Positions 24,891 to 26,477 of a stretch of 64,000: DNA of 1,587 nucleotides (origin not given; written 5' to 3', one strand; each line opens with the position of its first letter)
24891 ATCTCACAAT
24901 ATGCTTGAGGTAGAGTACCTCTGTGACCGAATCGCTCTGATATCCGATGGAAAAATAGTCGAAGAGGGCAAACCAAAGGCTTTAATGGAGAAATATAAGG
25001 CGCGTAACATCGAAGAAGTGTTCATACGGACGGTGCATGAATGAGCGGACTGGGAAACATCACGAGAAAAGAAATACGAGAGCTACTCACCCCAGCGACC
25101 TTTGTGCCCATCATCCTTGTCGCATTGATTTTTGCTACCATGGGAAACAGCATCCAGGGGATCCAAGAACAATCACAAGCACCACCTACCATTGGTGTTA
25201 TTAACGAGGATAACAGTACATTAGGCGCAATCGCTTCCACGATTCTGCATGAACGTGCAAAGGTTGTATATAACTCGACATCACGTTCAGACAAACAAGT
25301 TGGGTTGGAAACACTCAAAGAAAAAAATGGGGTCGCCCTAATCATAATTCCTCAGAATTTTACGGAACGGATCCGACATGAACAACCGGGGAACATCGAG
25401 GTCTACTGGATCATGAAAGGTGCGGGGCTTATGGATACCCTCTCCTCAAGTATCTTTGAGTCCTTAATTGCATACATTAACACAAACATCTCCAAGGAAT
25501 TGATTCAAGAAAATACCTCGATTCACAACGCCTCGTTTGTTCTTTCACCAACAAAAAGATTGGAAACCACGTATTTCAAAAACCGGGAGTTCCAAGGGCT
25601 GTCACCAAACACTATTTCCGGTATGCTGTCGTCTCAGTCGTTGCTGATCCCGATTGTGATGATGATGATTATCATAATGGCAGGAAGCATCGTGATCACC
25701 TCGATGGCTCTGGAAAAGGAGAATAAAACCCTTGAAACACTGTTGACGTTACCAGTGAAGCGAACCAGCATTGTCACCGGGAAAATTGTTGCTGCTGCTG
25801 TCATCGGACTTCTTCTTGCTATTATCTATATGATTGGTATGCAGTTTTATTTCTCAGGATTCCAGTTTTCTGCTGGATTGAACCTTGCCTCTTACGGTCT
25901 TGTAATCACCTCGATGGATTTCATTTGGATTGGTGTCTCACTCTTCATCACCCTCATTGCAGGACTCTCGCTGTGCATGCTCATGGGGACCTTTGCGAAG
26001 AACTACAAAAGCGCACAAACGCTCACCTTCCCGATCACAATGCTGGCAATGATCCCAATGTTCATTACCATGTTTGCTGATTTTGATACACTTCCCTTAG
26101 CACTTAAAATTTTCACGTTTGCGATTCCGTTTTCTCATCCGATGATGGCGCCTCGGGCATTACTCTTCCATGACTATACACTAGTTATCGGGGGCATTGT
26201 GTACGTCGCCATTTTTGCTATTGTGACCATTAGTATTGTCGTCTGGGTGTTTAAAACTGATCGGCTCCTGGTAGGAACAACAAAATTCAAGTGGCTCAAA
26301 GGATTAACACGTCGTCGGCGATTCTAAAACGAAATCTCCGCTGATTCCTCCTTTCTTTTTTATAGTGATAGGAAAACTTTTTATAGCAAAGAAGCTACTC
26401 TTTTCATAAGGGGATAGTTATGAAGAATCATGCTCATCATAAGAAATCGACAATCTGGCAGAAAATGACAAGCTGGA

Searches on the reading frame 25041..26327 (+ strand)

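Call 73: search_protein_families(library=pfam, proteins=[window:25041-26327:+], max_evalue=0.001)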
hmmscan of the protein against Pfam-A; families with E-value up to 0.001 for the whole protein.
window:25041-26327:+ (428 aa): 4 families
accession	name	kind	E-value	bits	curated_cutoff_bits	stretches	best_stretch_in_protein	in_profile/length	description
PF12698.13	ABC2_membrane_3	-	7.5e-37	127.6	31.6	1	22-401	10-346/347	ABC-2 family transporter protein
PF12679.13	ABC2_membrane_2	-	4.1e-20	72.6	27.2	1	6-344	2-203/283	ABC-2 family transporter protein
PF01061.29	ABC2_membrane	-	1.6e-13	51.1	26.9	1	198-376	51-211/211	ABC-2 type transporter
PF12730.13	ABC2_membrane_4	-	1.2e-06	29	27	1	185-330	39-173/179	ABC-2 family transporter protein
